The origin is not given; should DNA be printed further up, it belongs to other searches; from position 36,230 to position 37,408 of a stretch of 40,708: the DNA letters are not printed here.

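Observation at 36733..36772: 40-nt hairpin palindrome inserted in frame in the essential rRNA methyltransferase gene rsmA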

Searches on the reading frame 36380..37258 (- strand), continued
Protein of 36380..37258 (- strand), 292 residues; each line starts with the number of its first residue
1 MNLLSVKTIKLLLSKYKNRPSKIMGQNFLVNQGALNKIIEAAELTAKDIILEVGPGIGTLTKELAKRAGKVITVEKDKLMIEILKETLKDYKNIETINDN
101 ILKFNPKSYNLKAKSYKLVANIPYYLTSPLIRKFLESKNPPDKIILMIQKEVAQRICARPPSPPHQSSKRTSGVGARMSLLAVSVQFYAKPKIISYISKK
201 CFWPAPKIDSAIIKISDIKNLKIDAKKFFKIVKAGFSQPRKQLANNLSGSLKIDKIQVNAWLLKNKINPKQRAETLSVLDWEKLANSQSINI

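Call 18: find_related_loci(query=A1, collection=genome_contigs, flank=6000)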
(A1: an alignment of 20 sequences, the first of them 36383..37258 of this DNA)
Query A1 (292 aa) in genome_contigs; peptide patterns used: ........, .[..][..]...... (x = any residue, [..] = any of these).
600 stretches matched a pattern (row limit reached: there are more); 593 encode a relative of the query (tblastn E <= 1e-3); the best 80 are kept; 80 distinct loci.
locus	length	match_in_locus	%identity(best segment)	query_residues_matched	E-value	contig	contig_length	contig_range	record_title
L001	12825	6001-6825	62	1-287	1e-112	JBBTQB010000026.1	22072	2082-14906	MAG: Patescibacteria group bacterium isolate H51-bin038_1 H51_bin038_1_000000000026, whole genome shotgun sequence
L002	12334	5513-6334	61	1-287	4e-109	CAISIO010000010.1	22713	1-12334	MAG: Candidatus Staskawiczbacteria bacterium isolate MJ-time_bin-6037 genome assembly, contig: bin-6037:10/45, whole gen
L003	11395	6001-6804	61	1-285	7e-108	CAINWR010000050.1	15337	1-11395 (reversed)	MAG: Candidatus Staskawiczbacteria bacterium isolate LaPlata-a_bin-0908 genome assembly, contig: bin-0908:50/77, whole g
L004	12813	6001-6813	60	1-287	4e-104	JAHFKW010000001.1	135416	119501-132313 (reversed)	MAG: Candidatus Staskawiczbacteria bacterium isolate nzgw419 NODE_63_length_135417_cov_6.037895, whole genome shotgun se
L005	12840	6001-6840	56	1-290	6e-99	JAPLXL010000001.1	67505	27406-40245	MAG: Candidatus Nealsonbacteria bacterium isolate LacPavin_0920_SED4_MAG_36_17 LacPavin_0920_SED4_scaffold_3343010, whol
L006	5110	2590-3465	56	1-281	3e-98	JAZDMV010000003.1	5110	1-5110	MAG: bacterium isolate MEGAHIT-group-0.677 k141_26161, whole genome shotgun sequence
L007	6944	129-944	53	1-287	4e-95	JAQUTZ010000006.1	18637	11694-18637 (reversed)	MAG: Candidatus Paceibacterota bacterium isolate STD2_131 NODE_10912_length_18637_cov_30.873366_Sandtown_D2, whole genom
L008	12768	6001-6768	58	20-287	5e-92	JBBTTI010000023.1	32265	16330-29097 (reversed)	MAG: Patescibacteria group bacterium isolate H14-bin043_1 H14_bin043_1_000000000023, whole genome shotgun sequence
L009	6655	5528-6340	54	1-287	2e-91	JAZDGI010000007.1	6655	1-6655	MAG: bacterium isolate MEGAHIT-group-0.246 k141_11892544, whole genome shotgun sequence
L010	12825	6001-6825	55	1-292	1e-91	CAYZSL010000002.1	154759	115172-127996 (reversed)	MAG TPA_asm: uncultured Candidatus Saccharibacteria bacterium isolate SRP178699_co1_142 genome assembly, contig: NODE_28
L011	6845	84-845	56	12-284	3e-89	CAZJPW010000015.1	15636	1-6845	MAG TPA_asm: uncultured Candidatus Saccharibacteria bacterium isolate binchicken_co330_86 genome assembly, contig: NODE_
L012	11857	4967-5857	53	1-287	3e-89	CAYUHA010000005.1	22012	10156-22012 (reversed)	MAG TPA_asm: uncultured Candidatus Saccharibacteria bacterium isolate binchicken_co256_74 genome assembly, contig: NODE_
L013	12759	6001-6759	52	19-287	2e-88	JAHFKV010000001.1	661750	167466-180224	MAG: Candidatus Staskawiczbacteria bacterium isolate nzgw418 NODE_3_length_661751_cov_10.822417, whole genome shotgun se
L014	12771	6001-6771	53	12-287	3e-87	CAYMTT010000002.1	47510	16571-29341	MAG TPA_asm: uncultured Candidatus Saccharibacteria bacterium isolate binchicken_co17_376 genome assembly, contig: NODE_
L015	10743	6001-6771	53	10-287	3e-84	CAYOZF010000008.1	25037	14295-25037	MAG TPA_asm: uncultured Candidatus Saccharibacteria bacterium isolate binchicken_co34_539 genome assembly, contig: NODE_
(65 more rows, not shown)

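Call 20: find_encoding_contigs(protein=P0001, flank=10000, max_places=4)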
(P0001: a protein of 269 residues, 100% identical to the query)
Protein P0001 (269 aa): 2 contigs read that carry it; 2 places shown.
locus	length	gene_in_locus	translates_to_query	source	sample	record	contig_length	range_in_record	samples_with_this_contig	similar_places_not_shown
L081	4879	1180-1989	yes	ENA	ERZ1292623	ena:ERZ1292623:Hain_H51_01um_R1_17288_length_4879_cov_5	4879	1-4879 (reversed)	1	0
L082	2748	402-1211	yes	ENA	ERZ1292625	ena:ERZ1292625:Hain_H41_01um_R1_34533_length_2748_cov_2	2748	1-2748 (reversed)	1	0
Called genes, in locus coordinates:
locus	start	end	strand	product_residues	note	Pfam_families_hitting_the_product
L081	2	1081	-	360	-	?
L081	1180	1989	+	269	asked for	PF00398:RrnaAD, PF13649:Methyltransf_25 (weak)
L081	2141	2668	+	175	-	PF20803:PaaX_M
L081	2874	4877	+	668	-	?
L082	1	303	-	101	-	?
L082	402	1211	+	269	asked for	PF00398:RrnaAD, PF13649:Methyltransf_25 (weak)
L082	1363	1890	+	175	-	PF20803:PaaX_M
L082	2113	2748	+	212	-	?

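Call 21: find_encoding_contigs(protein=P0002, flank=5000, max_places=4)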
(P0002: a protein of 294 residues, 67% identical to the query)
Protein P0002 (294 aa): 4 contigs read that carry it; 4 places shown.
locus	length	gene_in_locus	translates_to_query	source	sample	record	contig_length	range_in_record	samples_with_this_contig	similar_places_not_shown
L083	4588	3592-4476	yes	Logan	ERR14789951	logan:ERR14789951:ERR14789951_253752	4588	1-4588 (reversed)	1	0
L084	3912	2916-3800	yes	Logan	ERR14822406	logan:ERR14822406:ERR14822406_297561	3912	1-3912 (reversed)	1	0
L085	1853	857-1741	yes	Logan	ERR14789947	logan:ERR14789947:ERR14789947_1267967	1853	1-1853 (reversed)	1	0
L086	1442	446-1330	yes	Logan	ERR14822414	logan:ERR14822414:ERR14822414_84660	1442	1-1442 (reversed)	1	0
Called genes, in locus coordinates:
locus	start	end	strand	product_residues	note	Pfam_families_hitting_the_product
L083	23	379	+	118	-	PF01258:zf-dskA_traR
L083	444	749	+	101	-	PF00482:T2SSF (weak)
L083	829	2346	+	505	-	PF13541:ChlI, PF01078:Mg_chelatase, PF07728:AAA_5, PF00493:MCM (weak), PF13335:Mg_chelatase_C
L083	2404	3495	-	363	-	PF23473:LysM3_LYK4_5 (faint), PF01476:LysM, PF01551:Peptidase_M23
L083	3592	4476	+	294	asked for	PF00398:RrnaAD, PF13649:Methyltransf_25 (weak)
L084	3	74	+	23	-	?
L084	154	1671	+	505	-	PF13541:ChlI, PF01078:Mg_chelatase, PF07728:AAA_5, PF00493:MCM (weak), PF13335:Mg_chelatase_C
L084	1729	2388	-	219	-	PF01476:LysM, PF01551:Peptidase_M23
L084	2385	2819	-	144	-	-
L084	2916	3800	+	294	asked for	PF00398:RrnaAD, PF13649:Methyltransf_25 (weak)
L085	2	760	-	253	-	?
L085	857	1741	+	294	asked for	PF00398:RrnaAD, PF13649:Methyltransf_25 (weak)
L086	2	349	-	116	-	?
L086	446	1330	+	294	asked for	PF00398:RrnaAD, PF13649:Methyltransf_25 (weak)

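Call 22: find_encoding_contigs(protein=P0004, flank=5000, max_places=3)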
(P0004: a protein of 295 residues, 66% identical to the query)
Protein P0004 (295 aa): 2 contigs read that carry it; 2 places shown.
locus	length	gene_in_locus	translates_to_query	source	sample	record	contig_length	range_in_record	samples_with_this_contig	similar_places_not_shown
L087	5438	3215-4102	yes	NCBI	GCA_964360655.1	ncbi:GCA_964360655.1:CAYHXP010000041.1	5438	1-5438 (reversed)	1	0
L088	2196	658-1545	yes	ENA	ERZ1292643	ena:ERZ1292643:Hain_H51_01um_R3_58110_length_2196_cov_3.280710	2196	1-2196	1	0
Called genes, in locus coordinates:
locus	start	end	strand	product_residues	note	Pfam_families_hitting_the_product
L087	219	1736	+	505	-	PF13541:ChlI, PF01078:Mg_chelatase, PF07728:AAA_5, PF00493:MCM, PF13335:Mg_chelatase_C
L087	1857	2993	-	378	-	PF01476:LysM, PF23473:LysM3_LYK4_5 (weak), PF01476:LysM (weak), PF01551:Peptidase_M23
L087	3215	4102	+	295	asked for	PF00398:RrnaAD, PF13649:Methyltransf_25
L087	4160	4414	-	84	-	-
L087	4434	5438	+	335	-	?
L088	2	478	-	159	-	?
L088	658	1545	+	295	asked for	PF00398:RrnaAD, PF13649:Methyltransf_25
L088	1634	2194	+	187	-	?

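Call 23: find_encoding_contigs(protein=P0005, flank=5000, max_places=2)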
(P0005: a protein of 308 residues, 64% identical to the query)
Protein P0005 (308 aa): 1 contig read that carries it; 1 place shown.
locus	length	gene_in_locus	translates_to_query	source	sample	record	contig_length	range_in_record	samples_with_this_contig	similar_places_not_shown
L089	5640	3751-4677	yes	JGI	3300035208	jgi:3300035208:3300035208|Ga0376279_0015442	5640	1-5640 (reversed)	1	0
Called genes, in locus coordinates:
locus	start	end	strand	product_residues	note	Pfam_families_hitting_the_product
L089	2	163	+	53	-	?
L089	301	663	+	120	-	PF01258:zf-dskA_traR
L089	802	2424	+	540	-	PF05362:Lon_C (weak), PF13541:ChlI, PF00493:MCM, PF01078:Mg_chelatase, PF07728:AAA_5 (weak), PF13335:Mg_chelatase_C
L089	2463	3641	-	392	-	PF23473:LysM3_LYK4_5 (faint), PF01476:LysM, PF01551:Peptidase_M23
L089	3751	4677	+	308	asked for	PF00398:RrnaAD, PF13649:Methyltransf_25 (weak), PF00398:RrnaAD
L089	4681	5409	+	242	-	PF01797:Y1_Tnp (weak)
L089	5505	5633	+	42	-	-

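Call 24: find_encoding_contigs(protein=P0011, flank=5000, max_places=2)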
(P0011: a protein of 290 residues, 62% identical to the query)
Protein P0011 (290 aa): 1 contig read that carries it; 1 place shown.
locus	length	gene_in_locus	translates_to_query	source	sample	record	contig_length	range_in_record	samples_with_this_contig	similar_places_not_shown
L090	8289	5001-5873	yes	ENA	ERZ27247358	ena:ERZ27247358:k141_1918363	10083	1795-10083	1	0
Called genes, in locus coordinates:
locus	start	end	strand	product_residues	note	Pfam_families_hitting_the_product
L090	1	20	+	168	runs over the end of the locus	PF01936:NYN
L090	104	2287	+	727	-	PF01138:RNase_PH, PF03725:RNase_PH_C, PF01138:RNase_PH, PF00013:KH_1, PF00575:S1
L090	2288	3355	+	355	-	-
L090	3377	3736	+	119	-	PF01258:zf-dskA_traR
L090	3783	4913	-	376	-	PF23446:LysM1_NFP_LYK (faint), PF01476:LysM, PF23473:LysM3_LYK4_5 (weak), PF01476:LysM, PF01551:Peptidase_M23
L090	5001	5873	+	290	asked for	PF00398:RrnaAD, PF08241:Methyltransf_11 (weak), PF13649:Methyltransf_25, PF00398:RrnaAD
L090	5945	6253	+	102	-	-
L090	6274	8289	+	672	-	?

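Call 25: find_encoding_contigs(protein=P0108, flank=10000, max_places=2)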
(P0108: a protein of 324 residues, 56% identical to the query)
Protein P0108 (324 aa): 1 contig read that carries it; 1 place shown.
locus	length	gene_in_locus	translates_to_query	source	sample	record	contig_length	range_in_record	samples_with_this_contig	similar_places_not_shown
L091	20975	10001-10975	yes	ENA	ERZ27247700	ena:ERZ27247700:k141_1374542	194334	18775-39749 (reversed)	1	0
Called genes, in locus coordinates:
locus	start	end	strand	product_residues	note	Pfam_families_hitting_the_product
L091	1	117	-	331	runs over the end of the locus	PF00152:tRNA-synt_2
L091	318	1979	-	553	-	PF04055:Radical_SAM, PF16199:Radical_SAM_C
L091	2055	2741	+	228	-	PF01209:Ubie_methyltran, PF13489:Methyltransf_23, PF02353:CMAS, PF07021:MetW (weak), PF13847:Methyltransf_31, PF08241:Methyltransf_11, PF08242:Methyltransf_12, PF13649:Methyltransf_25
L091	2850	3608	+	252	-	PF01048:PNP_UDP_1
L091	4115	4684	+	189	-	PF18185:STALD (faint), PF18306:LDcluster4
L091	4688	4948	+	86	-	-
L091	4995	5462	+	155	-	PF02308:MgtC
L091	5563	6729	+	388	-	PF01490:Aa_trans, PF03222:Trp_Tyr_perm, PF00324:AA_permease (weak), PF13520:AA_permease_2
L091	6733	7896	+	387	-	PF01137:RTC, PF05189:RTC_insert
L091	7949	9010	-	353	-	PF09587:PGA_cap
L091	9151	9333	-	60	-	PF23477:zf_Tbcl_2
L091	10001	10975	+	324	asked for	PF00398:RrnaAD, PF13649:Methyltransf_25 (weak), PF00398:RrnaAD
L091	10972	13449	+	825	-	-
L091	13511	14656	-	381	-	-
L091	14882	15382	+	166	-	-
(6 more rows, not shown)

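Call 26: find_encoding_contigs(protein=P0084, flank=10000, max_places=2)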
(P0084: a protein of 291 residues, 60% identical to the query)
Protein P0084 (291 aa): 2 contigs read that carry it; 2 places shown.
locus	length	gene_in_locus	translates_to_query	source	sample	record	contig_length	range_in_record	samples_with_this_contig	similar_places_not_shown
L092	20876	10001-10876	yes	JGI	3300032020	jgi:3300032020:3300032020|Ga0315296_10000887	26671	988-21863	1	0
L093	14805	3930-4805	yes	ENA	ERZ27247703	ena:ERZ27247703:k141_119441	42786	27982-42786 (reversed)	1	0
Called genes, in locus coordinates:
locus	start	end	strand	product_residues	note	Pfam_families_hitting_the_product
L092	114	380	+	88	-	PF00312:Ribosomal_S15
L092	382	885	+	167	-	PF01936:NYN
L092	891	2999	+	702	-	PF01138:RNase_PH, PF03725:RNase_PH_C, PF03726:PNPase, PF01138:RNase_PH, PF03725:RNase_PH_C (weak), PF00013:KH_1, PF00575:S1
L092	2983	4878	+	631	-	PF00933:Glyco_hydro_3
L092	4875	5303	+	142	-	PF01258:zf-dskA_traR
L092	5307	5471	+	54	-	-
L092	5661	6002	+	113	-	-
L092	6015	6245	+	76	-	-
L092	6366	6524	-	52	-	-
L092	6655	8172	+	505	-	PF13541:ChlI, PF00158:Sigma54_activat (faint), PF00493:MCM (faint), PF01078:Mg_chelatase, PF07728:AAA_5 (faint), PF13335:Mg_chelatase_C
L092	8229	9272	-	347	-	PF01476:LysM, PF23446:LysM1_NFP_LYK (faint), PF23473:LysM3_LYK4_5 (weak), PF01476:LysM (weak), PF01551:Peptidase_M23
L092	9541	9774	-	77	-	-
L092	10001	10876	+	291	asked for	PF00398:RrnaAD, PF08241:Methyltransf_11 (weak), PF13649:Methyltransf_25, PF13847:Methyltransf_31 (weak)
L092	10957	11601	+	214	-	-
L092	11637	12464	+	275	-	PF18895:T4SS_pilin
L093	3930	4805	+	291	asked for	PF00398:RrnaAD, PF08241:Methyltransf_11 (weak), PF13649:Methyltransf_25, PF13847:Methyltransf_31 (weak)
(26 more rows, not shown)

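Call 54: find_encoding_contigs(protein=P0006, flank=6000, max_places=2)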
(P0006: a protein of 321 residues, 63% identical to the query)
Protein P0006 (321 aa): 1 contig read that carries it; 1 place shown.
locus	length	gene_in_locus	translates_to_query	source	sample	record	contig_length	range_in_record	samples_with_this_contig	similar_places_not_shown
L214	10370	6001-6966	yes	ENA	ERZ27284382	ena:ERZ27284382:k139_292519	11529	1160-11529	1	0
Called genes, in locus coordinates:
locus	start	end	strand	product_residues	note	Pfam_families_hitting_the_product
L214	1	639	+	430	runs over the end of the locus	PF01138:RNase_PH, PF03725:RNase_PH_C, PF01138:RNase_PH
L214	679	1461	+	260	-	PF00013:KH_1, PF00575:S1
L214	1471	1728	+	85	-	PF01541:GIY-YIG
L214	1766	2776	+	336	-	-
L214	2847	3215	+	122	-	PF01258:zf-dskA_traR (weak)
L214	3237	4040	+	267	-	PF00696:AA_kinase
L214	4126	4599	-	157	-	-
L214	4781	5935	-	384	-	PF23473:LysM3_LYK4_5 (faint), PF01476:LysM, PF01551:Peptidase_M23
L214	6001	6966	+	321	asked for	PF00398:RrnaAD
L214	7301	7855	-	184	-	-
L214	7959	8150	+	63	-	-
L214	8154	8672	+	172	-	PF10543:ORF6N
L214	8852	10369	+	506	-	?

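Call 55: find_encoding_contigs(protein=P0003, flank=3000, max_places=2)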
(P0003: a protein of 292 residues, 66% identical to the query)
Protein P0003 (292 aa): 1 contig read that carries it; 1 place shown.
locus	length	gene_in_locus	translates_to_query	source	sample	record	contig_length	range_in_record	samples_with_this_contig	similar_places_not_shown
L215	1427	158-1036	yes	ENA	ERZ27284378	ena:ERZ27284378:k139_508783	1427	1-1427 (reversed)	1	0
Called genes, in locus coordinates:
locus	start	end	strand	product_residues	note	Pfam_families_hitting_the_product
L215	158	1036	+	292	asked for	PF00398:RrnaAD, PF13847:Methyltransf_31 (weak), PF08241:Methyltransf_11 (weak), PF13649:Methyltransf_25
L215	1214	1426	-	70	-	?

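Call 56: find_encoding_contigs(protein=P0010, flank=3000, max_places=2)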
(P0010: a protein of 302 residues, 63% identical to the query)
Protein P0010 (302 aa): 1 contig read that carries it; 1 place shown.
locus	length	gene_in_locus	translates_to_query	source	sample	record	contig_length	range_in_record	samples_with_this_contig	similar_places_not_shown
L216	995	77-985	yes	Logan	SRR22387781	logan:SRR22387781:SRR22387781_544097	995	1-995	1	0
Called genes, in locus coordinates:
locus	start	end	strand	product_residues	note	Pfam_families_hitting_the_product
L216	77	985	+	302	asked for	PF00398:RrnaAD, PF13649:Methyltransf_25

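Call 67: predict_structure(alignment_id=A2)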
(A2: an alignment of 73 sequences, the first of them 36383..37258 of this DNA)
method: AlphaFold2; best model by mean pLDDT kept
length: 292 residues; sequences in the alignment: 73
mean_pLDDT: 92.2   pTM: 0.88
mean pLDDT of the five models: 92.2, 91.2, 90.8, 90.5, 90.5
residues with pLDDT >= 90: 244; 70-90: 30; 50-70: 7; < 50: 11
segments of 3 or more residues with pLDDT < 50: 164-174
pLDDT, mean of each block of 10 residues (from residue 1): 97 97 90 98 97 97 98 96 98 96 85 86 91 93 97 94 52 66 96 98 97 95 94 94 97 96 96 95 89 70
secondary structure, 60 per line:
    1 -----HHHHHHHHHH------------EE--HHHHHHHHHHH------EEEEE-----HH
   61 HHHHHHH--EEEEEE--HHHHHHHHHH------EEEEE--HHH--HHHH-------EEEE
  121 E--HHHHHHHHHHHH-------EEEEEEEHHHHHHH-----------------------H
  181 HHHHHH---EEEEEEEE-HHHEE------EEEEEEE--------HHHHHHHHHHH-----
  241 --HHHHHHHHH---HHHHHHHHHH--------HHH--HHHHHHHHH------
elements in order: H6-15 H32-42 E49-53 H59-67 E70-75 H78-87 E94-98 H106-109 E117-121 H124-135 E143-149 H150-156 H180-186 E190-197 E210-216 H225-235 H243-251 H255-264 H278-286
